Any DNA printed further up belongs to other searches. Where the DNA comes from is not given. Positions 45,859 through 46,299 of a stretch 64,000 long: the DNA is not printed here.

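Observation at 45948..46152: Second exact sigma-28 promoter driving an unannotated 47-aa ORF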

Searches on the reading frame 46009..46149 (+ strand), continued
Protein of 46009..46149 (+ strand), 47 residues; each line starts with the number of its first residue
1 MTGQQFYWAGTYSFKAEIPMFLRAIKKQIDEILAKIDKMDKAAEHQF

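Call 46: predict_structure(alignment_id=A2)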
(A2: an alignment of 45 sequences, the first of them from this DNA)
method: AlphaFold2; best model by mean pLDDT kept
length: 47 residues; sequences in the alignment: 45
mean_pLDDT: 79.2   pTM: 0.46
mean pLDDT of the five models: 79.2, 74.4, 72.6, 70.6, 70.5
residues with pLDDT >= 90: 20; 70-90: 10; 50-70: 15; < 50: 2
segments of 3 or more residues with pLDDT < 50: none
pLDDT, mean of each block of 10 residues (from residue 1): 56 73 94 95 77
secondary structure, 60 per line:
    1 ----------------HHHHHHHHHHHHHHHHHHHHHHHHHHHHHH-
elements in order: H17-46

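Call 52: find_homologous_proteins(query=A2, max_evalue=0.001)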
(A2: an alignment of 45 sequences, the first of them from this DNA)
Query A2 (45 sequences) (47 aa, profile of the alignment): 198 proteins with E <= 0.001 among 2175 candidates; the best 120 are listed.
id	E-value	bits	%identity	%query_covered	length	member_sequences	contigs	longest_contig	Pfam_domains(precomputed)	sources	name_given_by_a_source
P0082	6.9e-20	89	46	74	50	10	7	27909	-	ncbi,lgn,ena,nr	ncbi:hypothetical protein J6P92_02125 [bacterium]|nr:hypothetical protein [bacterium]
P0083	1.1e-19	88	50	81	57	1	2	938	-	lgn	-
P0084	1.6e-19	87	49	74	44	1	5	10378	-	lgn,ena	-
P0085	1.6e-19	87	52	70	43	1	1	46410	-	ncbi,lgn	-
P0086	1.7e-19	87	53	72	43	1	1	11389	-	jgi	-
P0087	1.9e-19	87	53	72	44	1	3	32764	-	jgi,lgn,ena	-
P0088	2.4e-19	87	50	81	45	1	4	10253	-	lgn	-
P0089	4.5e-19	86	47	81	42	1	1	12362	-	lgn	-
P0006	5.5e-19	86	83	100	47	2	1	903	-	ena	-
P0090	8.8e-19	85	55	70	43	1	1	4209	-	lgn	-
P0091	8.9e-19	85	46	74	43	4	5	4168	-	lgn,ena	-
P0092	1.2e-18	85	55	70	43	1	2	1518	-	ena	-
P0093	1.3e-18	84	49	79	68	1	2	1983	-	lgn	-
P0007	1.4e-18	84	83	100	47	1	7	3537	-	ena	-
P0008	1.4e-18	84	83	98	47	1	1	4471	-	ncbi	-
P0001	1.5e-18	84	96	100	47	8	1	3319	-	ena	-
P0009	2.2e-18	84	83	98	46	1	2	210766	-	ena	-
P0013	3.7e-18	83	73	94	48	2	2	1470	-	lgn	-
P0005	9.3e-18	82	85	100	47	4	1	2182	-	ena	-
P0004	1.1e-17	81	87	100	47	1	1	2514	-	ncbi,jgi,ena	-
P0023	2.2e-17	81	42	81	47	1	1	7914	-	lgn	-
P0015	5.0e-17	79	60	96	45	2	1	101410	-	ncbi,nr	ncbi:MAG: hypothetical protein PHX18_06075 [Candidatus Gastranaerophilales bacterium]|nr:hypothetica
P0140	1.0e-16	78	50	72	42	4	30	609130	-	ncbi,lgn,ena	-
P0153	3.3e-16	77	41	79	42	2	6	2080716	-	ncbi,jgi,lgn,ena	jgi:hypothetical protein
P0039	6.5e-16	76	41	79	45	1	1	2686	-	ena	-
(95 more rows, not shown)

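Call 53: find_encoding_contigs(protein=P0153, flank=10000, max_places=2)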
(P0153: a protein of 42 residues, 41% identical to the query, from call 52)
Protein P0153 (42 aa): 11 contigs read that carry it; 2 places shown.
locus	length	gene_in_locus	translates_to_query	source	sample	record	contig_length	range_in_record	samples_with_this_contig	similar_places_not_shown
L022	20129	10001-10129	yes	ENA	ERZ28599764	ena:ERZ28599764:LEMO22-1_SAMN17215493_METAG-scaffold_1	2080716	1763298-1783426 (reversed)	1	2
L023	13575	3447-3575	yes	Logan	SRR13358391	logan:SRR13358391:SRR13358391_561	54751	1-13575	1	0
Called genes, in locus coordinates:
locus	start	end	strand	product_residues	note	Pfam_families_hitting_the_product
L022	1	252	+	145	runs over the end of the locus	-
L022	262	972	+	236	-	PF08378:NERD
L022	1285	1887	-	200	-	PF03776:MinE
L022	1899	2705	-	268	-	PF00142:Fer4_NifH (weak), PF01656:CbiA, PF02374:ArsA_ATPase, PF06564:CBP_BcsQ, PF09140:MipZ, PF10609:ParA, PF13614:AAA_31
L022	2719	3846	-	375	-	PF03775:MinC_C, PF03961:FapA (weak)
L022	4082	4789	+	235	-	-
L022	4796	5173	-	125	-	-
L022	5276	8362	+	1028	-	PF00580:UvrD-helicase, PF13245:AAA_19, PF13361:UvrD_C, PF01930:Cas_Cas4 (faint), PF13538:UvrD_C_2 (faint), PF12705:PDDEXK_1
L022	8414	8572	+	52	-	-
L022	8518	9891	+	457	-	PF17874:TPR_MalT, PF13424:TPR_12 (faint), PF14938:SNAP (weak)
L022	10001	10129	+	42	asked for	-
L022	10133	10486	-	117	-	PF20161:VpsR (weak), PF00072:Response_reg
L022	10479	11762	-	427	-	PF00512:HisKA, PF02518:HATPase_c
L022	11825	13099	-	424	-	PF00275:EPSP_synthase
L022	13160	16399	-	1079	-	PF25596:CPSase_L_D1, PF02786:CPSase_L_D2, PF07478:Dala_Dala_lig_C, PF02787:CPSase_L_D3, PF25596:CPSase_L_D1, PF01071:GARS_A, PF02222:ATP-grasp, PF02655:ATP-grasp_3, +7 more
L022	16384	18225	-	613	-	PF00215:OMPdecase, PF00988:CPSase_sm_chain, PF00117:GATase, PF07722:Peptidase_C26 (faint)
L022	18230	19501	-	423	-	PF01979:Amidohydro_1, PF12890:DHOase, PF07969:Amidohydro_3 (weak)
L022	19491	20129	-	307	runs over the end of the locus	PF02729:OTCace_N, PF00185:OTCace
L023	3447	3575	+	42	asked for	-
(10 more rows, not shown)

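Call 54: find_encoding_contigs(protein=P0140, flank=10000, max_places=2)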
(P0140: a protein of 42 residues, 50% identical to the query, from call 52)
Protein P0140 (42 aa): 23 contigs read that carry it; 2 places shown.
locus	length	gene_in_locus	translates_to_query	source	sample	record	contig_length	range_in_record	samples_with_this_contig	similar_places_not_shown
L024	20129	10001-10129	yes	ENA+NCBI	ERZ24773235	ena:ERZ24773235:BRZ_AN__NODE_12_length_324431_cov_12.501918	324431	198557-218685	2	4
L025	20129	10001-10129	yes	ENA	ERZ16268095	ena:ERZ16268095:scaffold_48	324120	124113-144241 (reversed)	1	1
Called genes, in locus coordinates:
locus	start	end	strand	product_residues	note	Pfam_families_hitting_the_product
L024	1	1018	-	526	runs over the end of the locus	-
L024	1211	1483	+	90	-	PF01649:Ribosomal_S20p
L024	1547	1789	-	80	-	-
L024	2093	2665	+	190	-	PF25756:TPR_INTS8 (weak), PF13414:TPR_11 (faint), PF12895:ANAPC3 (faint), PF21033:RMD1-3 (weak)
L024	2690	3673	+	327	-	PF08240:ADH_N, PF16912:Glu_dehyd_C, PF00107:ADH_zinc_N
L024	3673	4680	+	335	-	PF03706:LPG_synthase_TM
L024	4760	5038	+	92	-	-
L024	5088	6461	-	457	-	PF14691:Fer4_20, PF01262:AlaDh_PNT_C (faint), PF00070:Pyr_redox (faint), PF01266:DAO (faint), PF07992:Pyr_redox_2, PF13450:NAD_binding_8, PF13738:Pyr_redox_3 (weak)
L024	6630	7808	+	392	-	PF00155:Aminotran_1_2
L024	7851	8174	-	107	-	-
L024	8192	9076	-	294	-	PF03313:SDH_alpha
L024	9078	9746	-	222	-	PF03315:SDH_beta, PF01842:ACT, PF22629:ACT_AHAS_ss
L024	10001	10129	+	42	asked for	-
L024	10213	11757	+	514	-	PF13541:ChlI, PF00493:MCM (faint), PF01078:Mg_chelatase, PF07728:AAA_5, PF13335:Mg_chelatase_C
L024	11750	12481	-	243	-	PF05401:NodS (weak), PF13489:Methyltransf_23, PF13847:Methyltransf_31 (weak), PF08241:Methyltransf_11, PF08242:Methyltransf_12 (weak), PF13649:Methyltransf_25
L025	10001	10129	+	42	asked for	-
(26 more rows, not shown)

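Call 55: find_encoding_contigs(protein=P0082, flank=10000, max_places=2)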
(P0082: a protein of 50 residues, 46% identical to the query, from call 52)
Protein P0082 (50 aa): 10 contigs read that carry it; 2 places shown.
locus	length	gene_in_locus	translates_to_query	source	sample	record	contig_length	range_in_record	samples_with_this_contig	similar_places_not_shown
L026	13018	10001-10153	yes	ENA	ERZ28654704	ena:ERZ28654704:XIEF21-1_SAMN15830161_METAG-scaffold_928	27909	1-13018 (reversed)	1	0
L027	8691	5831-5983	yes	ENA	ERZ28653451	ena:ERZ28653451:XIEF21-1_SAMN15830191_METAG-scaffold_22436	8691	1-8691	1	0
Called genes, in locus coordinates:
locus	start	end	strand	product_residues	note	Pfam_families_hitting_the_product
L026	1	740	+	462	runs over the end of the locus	PF01565:FAD_binding_4, PF02913:FAD-oxidase_C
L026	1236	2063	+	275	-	PF04542:Sigma70_r2, PF04539:Sigma70_r3, PF08281:Sigma70_r4_2, PF04545:Sigma70_r4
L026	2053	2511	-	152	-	PF00691:OmpA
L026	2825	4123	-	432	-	PF01435:Peptidase_M48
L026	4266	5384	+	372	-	-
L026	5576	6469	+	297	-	PF00701:DHDPS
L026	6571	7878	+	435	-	PF07549:Sec_GG (weak), PF21760:SecD_1st, PF22599:SecDF_P1_head, PF00873:ACR_tran (weak), PF02355:SecD_SecF_C, PF03176:MMPL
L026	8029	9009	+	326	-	PF02355:SecD_SecF_C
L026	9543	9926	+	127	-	PF00072:Response_reg (weak)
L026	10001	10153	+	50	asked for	-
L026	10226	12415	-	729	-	PF00912:Transgly, PF00905:Transpeptidase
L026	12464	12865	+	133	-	PF03692:CxxCxxCC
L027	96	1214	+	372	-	-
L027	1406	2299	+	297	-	PF00701:DHDPS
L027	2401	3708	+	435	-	PF07549:Sec_GG (weak), PF21760:SecD_1st, PF22599:SecDF_P1_head, PF00873:ACR_tran (weak), PF02355:SecD_SecF_C, PF03176:MMPL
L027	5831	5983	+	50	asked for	-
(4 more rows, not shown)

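Call 58: search_protein_families(library=ncbifam, proteins=[L026:1236-2060:+, L026:9543-9923:+], max_evalue=0.01)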
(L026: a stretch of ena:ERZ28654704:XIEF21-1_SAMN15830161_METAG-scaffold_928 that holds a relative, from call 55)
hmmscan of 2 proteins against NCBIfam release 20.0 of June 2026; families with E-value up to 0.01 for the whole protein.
L026:1236-2060:+ (275 aa): 85 families (the best 25 are shown)
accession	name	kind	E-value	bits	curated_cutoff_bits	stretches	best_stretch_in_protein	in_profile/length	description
NF004935.0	PRK06288.1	equivalog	1.1e-74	251.4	343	1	12-265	10-266/270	RNA polymerase sigma factor WhiG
TIGR02479.1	FliA_WhiG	subfamily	9.7e-70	234.8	189.6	1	41-261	1-223/224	FliA/WhiG family RNA polymerase sigma factor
NF005413.0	PRK06986.1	subfamily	3.9e-64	216.8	201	1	31-264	8-239/241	RNA polymerase sigma factor FliA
NF005809.0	PRK07670.1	equivalog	2.6e-62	210.6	326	1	17-264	5-253/255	FliA/WhiG family RNA polymerase sigma factor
NF004572.0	PRK05911.1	equivalog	1.3e-50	172.2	378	1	14-262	2-254/257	RNA polymerase sigma factor sigma-28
TIGR02980.1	SigBFG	subfamily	2.7e-37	128.7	234.35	1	35-260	2-225/227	SigB/SigF/SigG family RNA polymerase sigma factor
NF009091.0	PRK12427.1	equivalog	2.7e-35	122.1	339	1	43-261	22-231/233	FliA/WhiG family RNA polymerase sigma factor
TIGR02937.1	sigma70-ECF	superfamily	1.7e-31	109.1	42.9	1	41-260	6-164/165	sigma-70 family RNA polymerase sigma factor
TIGR02997.1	Sig70-cyanoRpoD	subfamily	5.7e-31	107.9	384.5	1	49-258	84-298/298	RNA polymerase sigma factor, RpoD/SigA family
TIGR02393.1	RpoD_Cterm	equivalog_domain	1.7e-29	103.1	354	1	49-261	10-228/238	RNA polymerase sigma factor RpoD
TIGR02885.1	spore_sigF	equivalog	2e-27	96.5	321.45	1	32-259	7-229/231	RNA polymerase sporulation sigma factor SigF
NF005644.0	PRK07408.1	subfamily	9.6e-27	94.2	261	1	19-264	11-256/258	RNA polymerase sigma factor SigF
NF004052.0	PRK05572.1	subfamily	9.8e-27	94.1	311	1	13-261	11-250/252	SigF/SigG family RNA polymerase sporulation sigma factor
TIGR02394.1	rpoS_proteo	equivalog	1.4e-26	93.6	378.7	1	49-264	56-277/285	RNA polymerase sigma factor RpoS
NF005642.0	PRK07405.1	subfamily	1.1e-24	87.2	524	1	49-259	92-307/318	RNA polymerase sigma factor SigD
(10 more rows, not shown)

L026:9543-9923:+ (127 aa): 3 families
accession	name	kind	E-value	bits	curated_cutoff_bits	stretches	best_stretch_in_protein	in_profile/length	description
NF007969.0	PRK10693.1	equivalog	6.3e-05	22.1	329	1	2-103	9-97/337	two-component system response regulator RssB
NF047465.1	hybrid_HK_LvrA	exception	0.0026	15.8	1200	1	20-96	483-551/819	hybrid histidine kinase/response regulator LvrA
NF045717.1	DVU0259_DivK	exception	0.0031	17.7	160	1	2-99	4-90/117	DVU0259 family response regulator domain-containing protein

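Call 60: search_protein_families(library=pfam, alignment_id=A2, max_evalue=10)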
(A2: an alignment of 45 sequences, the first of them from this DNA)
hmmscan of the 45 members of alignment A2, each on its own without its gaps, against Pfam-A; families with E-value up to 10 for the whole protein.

A. member 1, seq(47 aa): 1 family
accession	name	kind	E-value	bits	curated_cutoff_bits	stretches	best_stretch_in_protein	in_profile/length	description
PF10372.14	CdaS_N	-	0.023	15.3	27.2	1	10-41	6-37/69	Diadenylate cyclase CdaS, N-terminal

B. families by the number of members that match (of 45 scanned): 29 families (the first 25 are shown)
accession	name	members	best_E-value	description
PF03091.20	CutA1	8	0.0045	CutA1 divalent ion tolerance protein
PF10372.14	CdaS_N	8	0.015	Diadenylate cyclase CdaS, N-terminal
PF09597.18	SAM_Ribosomal_mS41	6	0.013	Small ribosomal subunit protein mS41 SAM domain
PF00647.24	EF1G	2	0.011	Elongation factor 1 gamma, conserved domain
PF23792.1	CD1375-like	2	0.052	CD1375-like protein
PF20042.4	DUF6444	2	0.088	Family of unknown function (DUF6444)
PF06865.17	Ppnp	1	0.0031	Pyrimidine/purine nucleoside phosphorylase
PF25398.1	CUX1_N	1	0.0057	CUX1-like, N-terminal tRNA-binding arm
PF07083.16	DUF1351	1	0.0077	Protein of unknown function (DUF1351)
PF10423.15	AMNp_N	1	0.013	Bacterial AMP nucleoside phosphorylase N-terminus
PF06233.17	Usg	1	0.024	Usg-like family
PF13499.12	EF-hand_7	1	0.028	EF-hand domain pair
PF07342.17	TscT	1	0.029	TscT toxin protein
PF24237.1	INO80E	1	0.032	INO80 complex subunit E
PF19909.4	DUF6382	1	0.034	Domain of unknown function (DUF6382)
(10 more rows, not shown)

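Call 73: find_homologous_proteins(query=L026:1236-2060:+, max_evalue=1e-30)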
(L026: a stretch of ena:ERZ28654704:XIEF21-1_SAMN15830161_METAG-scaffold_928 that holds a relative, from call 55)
Query L026:1236-2060:+ (275 aa): 3512 proteins with E <= 1e-30 among 4336 candidates; the best 120 are listed.
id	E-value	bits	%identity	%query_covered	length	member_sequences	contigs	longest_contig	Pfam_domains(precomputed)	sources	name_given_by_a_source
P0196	2.3e-151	521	88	100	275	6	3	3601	PF04545.23,PF04542.21,PF08281.19,PF04539.23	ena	-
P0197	1.5e-150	518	88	100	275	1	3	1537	PF04545.23,PF04542.21,PF08281.19,PF04539.23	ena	-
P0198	3.9e-150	517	88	100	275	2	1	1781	PF04545.23,PF04542.21,PF08281.19,PF04539.23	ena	-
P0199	4.0e-150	517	88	100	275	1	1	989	PF04545.23,PF04542.21,PF08281.19,PF04539.23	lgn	-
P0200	6.6e-149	513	87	100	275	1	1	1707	PF04545.23,PF04542.21,PF08281.19,PF04539.23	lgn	-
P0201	2.7e-145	501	85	100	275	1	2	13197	PF04545.23,PF04542.21,PF08281.19,PF04539.23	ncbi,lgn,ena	-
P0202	1.9e-144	498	83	100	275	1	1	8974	PF04545.23,PF04542.21,PF08281.19,PF04539.23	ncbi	-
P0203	2.2e-144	498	84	100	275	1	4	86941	PF04545.23,PF04542.21,PF08281.19,PF04539.23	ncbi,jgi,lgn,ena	-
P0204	2.3e-144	498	85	100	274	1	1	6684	PF04545.23,PF04542.21,PF08281.19,PF04539.23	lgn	-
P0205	2.4e-144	498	84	100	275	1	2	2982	PF04545.23,PF04542.21,PF08281.19,PF04539.23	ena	-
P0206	2.7e-144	497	84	100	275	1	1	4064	PF04545.23,PF04542.21,PF08281.19,PF04539.23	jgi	-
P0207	4.2e-144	497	84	100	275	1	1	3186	PF04545.23,PF04542.21,PF08281.19,PF04539.23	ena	-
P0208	6.2e-144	496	84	100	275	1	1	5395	PF04545.23,PF04542.21,PF08281.19,PF04539.23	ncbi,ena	-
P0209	1.4e-143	495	83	100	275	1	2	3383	PF04545.23,PF04542.21,PF08281.19,PF04539.23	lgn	-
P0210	1.5e-143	495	84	100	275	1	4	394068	PF04545.23,PF04542.21,PF08281.19,PF04539.23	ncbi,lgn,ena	-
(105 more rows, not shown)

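Call 94: predict_structure(alignment_id=A3)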
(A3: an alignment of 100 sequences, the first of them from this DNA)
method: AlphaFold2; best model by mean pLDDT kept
length: 47 residues; sequences in the alignment: 100
mean_pLDDT: 81.2   pTM: 0.48
mean pLDDT of the five models: 81.2, 76.6, 74.9, 74.4, 74.0
residues with pLDDT >= 90: 23; 70-90: 9; 50-70: 14; < 50: 1
segments of 3 or more residues with pLDDT < 50: none
pLDDT, mean of each block of 10 residues (from residue 1): 58 79 96 96 77
secondary structure, 60 per line:
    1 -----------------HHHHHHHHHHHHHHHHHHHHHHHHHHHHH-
elements in order: H18-46

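Call 96: fold_search(model_id=the predicted structure, library=pdb)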
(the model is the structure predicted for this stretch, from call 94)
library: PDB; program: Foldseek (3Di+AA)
matches with E <= 10: 0; with E <= 0.001: 0
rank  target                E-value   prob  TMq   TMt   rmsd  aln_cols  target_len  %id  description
